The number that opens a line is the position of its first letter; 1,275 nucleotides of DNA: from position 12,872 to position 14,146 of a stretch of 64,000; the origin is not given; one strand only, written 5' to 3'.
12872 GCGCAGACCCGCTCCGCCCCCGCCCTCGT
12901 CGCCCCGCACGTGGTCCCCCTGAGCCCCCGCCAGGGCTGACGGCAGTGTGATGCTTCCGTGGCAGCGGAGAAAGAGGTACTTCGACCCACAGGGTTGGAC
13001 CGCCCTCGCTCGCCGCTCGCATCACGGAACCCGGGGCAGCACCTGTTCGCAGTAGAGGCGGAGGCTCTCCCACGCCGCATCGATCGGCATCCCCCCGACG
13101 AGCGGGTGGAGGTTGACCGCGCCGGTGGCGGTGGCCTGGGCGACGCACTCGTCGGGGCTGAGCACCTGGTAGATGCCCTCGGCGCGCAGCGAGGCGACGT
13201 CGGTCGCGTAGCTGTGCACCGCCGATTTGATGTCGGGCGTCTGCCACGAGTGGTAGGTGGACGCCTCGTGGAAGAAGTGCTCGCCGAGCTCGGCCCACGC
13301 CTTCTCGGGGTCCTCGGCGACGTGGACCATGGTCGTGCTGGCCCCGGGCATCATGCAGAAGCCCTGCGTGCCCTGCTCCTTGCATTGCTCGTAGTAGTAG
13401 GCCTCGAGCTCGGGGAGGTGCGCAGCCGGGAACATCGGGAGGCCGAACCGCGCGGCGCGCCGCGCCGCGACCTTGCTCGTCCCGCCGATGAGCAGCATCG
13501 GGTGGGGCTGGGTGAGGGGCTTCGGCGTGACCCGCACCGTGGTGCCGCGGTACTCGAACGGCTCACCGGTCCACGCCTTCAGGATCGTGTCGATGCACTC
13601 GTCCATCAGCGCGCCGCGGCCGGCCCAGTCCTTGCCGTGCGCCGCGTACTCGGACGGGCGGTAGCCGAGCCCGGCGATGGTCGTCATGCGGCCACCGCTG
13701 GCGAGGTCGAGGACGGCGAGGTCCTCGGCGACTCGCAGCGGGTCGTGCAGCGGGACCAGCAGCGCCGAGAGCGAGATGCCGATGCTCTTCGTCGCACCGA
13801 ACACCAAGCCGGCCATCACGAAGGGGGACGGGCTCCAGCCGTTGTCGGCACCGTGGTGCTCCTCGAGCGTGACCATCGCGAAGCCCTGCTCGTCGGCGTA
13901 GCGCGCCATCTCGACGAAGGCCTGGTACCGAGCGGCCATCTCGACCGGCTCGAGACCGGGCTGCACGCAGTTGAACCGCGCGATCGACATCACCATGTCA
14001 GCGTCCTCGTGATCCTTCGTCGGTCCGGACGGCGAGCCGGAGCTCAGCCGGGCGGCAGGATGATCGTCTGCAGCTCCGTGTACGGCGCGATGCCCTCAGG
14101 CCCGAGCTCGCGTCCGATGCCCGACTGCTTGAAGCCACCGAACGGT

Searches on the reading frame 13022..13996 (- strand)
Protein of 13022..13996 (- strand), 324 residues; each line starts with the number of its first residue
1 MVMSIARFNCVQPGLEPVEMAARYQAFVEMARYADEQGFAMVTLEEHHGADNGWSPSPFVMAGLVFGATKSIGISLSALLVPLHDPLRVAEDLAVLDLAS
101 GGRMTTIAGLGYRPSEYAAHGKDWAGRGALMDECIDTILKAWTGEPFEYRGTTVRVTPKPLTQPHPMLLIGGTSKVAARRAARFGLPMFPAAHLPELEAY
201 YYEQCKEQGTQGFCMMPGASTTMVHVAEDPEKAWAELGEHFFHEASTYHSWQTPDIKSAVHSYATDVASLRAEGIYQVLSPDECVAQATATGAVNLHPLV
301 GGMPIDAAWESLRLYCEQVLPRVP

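Call 35: find_encoding_contigs(protein=window:13022-13996:-, flank=10000, max_places=3)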
Protein window:13022-13996:- (324 aa): 1 contig read that carries it; 1 place shown.
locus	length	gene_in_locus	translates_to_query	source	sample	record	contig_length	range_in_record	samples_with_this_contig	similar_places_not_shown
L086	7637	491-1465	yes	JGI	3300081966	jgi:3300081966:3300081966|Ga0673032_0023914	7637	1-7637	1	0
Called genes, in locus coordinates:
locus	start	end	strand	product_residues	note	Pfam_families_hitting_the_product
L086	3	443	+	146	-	?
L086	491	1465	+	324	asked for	PF00296:Bac_luciferase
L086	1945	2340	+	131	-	PF00196:GerE, PF08281:Sigma70_r4_2 (weak)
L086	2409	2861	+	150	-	-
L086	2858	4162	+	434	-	PF13742:tRNA_anti_2, PF02601:Exonuc_VII_L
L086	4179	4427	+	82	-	PF02609:Exonuc_VII_S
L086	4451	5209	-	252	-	-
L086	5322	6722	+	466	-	PF00370:FGGY_N, PF02782:FGGY_C (weak)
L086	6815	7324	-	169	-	PF10604:Polyketide_cyc2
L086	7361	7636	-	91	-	?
